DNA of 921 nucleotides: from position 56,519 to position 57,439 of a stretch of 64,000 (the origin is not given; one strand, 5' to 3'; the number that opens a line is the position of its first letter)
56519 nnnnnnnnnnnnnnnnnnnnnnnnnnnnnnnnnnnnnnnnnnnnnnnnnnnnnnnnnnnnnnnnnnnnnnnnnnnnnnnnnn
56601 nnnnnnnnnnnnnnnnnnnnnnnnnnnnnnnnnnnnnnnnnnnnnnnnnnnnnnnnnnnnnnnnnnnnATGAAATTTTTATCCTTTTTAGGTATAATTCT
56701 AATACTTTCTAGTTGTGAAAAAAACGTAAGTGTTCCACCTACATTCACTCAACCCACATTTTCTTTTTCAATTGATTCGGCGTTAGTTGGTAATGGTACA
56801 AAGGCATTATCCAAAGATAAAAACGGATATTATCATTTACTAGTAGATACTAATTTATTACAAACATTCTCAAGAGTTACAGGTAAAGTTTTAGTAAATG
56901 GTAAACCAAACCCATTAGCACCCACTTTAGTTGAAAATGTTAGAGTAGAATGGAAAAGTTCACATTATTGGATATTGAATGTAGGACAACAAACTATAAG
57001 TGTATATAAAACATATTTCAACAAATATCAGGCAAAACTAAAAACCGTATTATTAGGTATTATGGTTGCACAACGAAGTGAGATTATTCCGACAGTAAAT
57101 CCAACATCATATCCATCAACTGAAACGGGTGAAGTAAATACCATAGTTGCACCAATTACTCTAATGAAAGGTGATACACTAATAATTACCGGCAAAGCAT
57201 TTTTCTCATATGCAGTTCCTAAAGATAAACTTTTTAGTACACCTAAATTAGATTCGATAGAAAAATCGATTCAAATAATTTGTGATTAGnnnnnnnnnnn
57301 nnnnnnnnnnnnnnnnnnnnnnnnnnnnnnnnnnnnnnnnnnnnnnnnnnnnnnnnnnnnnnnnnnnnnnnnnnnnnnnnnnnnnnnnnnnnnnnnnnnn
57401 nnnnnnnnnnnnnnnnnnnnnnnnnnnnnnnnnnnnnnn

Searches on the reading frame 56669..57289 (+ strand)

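Call 9: search_protein_families(library=phrogs, proteins=[window:56669-57289:+], max_evalue=0.001)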
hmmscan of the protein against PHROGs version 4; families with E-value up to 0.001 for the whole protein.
window:56669-57289:+ (206 aa): 0 families

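Call 22: search_protein_families(library=pfam, proteins=[window:56669-57289:+], max_evalue=0.01)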
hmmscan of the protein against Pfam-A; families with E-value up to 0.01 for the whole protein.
window:56669-57289:+ (206 aa): 0 families

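Call 87: search_protein_families(library=ncbifam, proteins=[window:56669-57289:+], max_evalue=0.01)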
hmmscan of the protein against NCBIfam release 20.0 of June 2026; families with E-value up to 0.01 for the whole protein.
window:56669-57289:+ (206 aa): 1 family
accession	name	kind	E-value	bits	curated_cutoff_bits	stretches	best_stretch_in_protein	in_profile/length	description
NF009955.0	PRK13421.1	equivalog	0.0019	17.7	302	0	104-148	61-106/231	F0F1 ATP synthase subunit A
